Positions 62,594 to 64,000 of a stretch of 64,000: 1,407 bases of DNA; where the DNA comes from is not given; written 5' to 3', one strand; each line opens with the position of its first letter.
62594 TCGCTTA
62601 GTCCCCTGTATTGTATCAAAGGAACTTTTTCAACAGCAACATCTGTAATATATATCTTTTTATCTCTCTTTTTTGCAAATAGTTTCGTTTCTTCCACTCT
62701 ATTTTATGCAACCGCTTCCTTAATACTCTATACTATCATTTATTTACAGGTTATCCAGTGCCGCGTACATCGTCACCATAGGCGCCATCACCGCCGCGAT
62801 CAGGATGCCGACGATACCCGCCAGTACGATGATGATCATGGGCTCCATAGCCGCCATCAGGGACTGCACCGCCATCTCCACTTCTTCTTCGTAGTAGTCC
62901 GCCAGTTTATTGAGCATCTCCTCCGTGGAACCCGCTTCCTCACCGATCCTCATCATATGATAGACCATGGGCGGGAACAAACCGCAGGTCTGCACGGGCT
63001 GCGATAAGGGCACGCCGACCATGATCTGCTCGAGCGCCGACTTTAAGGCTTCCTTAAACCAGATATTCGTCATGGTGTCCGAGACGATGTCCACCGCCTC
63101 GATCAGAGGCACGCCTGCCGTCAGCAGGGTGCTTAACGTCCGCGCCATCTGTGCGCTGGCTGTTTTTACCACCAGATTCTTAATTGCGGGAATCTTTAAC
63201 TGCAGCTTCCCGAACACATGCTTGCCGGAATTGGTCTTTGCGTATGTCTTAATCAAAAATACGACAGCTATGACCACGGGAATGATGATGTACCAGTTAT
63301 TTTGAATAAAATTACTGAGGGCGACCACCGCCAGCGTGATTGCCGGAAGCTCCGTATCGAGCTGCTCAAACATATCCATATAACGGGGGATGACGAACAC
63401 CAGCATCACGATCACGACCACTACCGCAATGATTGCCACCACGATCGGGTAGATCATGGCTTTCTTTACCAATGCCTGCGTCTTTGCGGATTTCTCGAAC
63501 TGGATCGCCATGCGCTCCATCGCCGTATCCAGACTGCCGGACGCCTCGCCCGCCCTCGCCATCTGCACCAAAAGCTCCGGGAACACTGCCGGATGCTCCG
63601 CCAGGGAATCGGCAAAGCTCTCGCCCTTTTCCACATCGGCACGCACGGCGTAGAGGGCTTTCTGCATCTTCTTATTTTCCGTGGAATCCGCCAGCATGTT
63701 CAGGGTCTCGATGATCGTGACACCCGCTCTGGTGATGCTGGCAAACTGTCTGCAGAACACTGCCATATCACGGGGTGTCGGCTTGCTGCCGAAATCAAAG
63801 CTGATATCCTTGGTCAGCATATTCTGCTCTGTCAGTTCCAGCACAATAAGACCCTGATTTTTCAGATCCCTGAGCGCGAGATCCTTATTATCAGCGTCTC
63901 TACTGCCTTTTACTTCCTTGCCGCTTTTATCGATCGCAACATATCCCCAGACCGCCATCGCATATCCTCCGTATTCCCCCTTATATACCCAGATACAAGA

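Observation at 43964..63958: Type IV pilus-like locus whose minor-pilin block is made of giant modular proteins and ends in a ~1873-aa stalked protein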

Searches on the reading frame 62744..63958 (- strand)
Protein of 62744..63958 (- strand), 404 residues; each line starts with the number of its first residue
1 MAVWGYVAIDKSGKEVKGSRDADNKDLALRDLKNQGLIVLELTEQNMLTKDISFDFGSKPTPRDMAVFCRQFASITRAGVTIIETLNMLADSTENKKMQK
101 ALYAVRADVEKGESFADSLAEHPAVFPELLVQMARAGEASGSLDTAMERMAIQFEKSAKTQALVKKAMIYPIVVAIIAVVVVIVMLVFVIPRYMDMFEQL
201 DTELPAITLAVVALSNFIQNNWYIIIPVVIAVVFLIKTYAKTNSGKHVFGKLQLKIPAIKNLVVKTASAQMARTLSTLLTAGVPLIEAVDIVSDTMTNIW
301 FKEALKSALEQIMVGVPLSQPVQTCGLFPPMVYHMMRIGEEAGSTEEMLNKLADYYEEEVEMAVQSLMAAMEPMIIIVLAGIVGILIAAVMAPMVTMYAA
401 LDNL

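Call 4: search_protein_families(library=pfam, proteins=[window:62744-63958:-], max_evalue=0.1)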
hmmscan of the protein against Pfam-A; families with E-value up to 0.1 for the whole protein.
window:62744-63958:- (404 aa): 8 families
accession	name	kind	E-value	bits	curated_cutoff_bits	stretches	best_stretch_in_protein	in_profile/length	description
PF00482.28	T2SSF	-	4.6e-63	211.2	25.2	2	68-191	1-125/125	Type II secretion system (T2SS), protein F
PF06195.18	DUF996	-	0.00073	20.2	31.3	1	162-243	23-102/138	Protein of unknown function (DUF996)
PF13273.12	DUF4064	-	0.0014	19.2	32.1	1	140-189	32-81/102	Protein of unknown function (DUF4064)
PF00957.27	Synaptobrevin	-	0.0069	16.6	26.4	0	146-189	42-88/89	Synaptobrevin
PF19592.4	DUF6097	-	0.026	15.1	27.5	1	161-245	54-134/152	Family of unknown function (DUF6097)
PF22264.1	DUF6952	-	0.036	14.9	27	1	255-299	2-47/79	Family of unknown function (DUF6952)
PF02009.21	RIFIN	-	0.037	14.4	32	1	97-193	215-309/327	Rifin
PF02687.27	FtsX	-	0.095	13.2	25.5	0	367-397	45-77/120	FtsX-like permease C-terminal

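Call 71: find_encoding_contigs(protein=window:62744-63958:-, flank=10000, max_places=2)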
Protein window:62744-63958:- (404 aa): 1 contig read that carries it; 1 place shown.
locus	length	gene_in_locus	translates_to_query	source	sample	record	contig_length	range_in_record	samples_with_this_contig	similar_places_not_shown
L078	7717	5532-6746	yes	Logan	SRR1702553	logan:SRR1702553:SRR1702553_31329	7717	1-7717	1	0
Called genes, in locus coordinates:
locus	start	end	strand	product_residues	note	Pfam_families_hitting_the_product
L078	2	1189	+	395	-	?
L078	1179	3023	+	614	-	-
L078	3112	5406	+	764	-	-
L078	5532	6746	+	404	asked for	PF28597:T2SSF_N, PF00482:T2SSF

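Call 72: search_protein_families(library=pfam, proteins=[L078:3112-5406:+, L078:1179-3023:+, L078:2-1189:+], max_evalue=0.001)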
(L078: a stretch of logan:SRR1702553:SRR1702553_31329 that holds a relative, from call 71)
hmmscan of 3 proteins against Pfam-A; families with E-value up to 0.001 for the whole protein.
L078:3112-5406:+ (764 aa): 0 families

L078:1179-3023:+ (614 aa): 0 families

L078:2-1189:+ (395 aa): 9 families
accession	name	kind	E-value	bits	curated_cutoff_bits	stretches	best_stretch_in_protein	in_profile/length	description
PF00437.27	T2SSE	-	1e-138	462.5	24.9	1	9-390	3-370/370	Type II/IV secretion system protein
PF13401.12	AAA_22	-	1.9e-05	25.4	27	1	147-191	4-48/130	AAA domain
PF25199.1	nSTAND_NTPase5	-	2e-05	24.9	34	1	149-201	42-95/145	Novel STAND NTPase 5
PF13173.12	AAA_14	-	4.2e-05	24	27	1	149-256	3-101/129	AAA domain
PF13191.12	AAA_16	-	0.00016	22.6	32.6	1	144-216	16-81/167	AAA ATPase domain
PF13555.12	AAA_29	-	0.0003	20.9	27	1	143-165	17-39/61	P-loop containing region of AAA domain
PF01637.24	ATPase_2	-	0.00044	20.6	33.2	1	136-210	7-82/225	ATPase domain predominantly from Archaea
PF03266.21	NTPase_1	-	0.00084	19.7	23.9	0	151-179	2-30/168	NTPase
PF20720.3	nSTAND3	-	0.001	19.3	27.2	0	147-188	16-57/155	Novel STAND NTPase 3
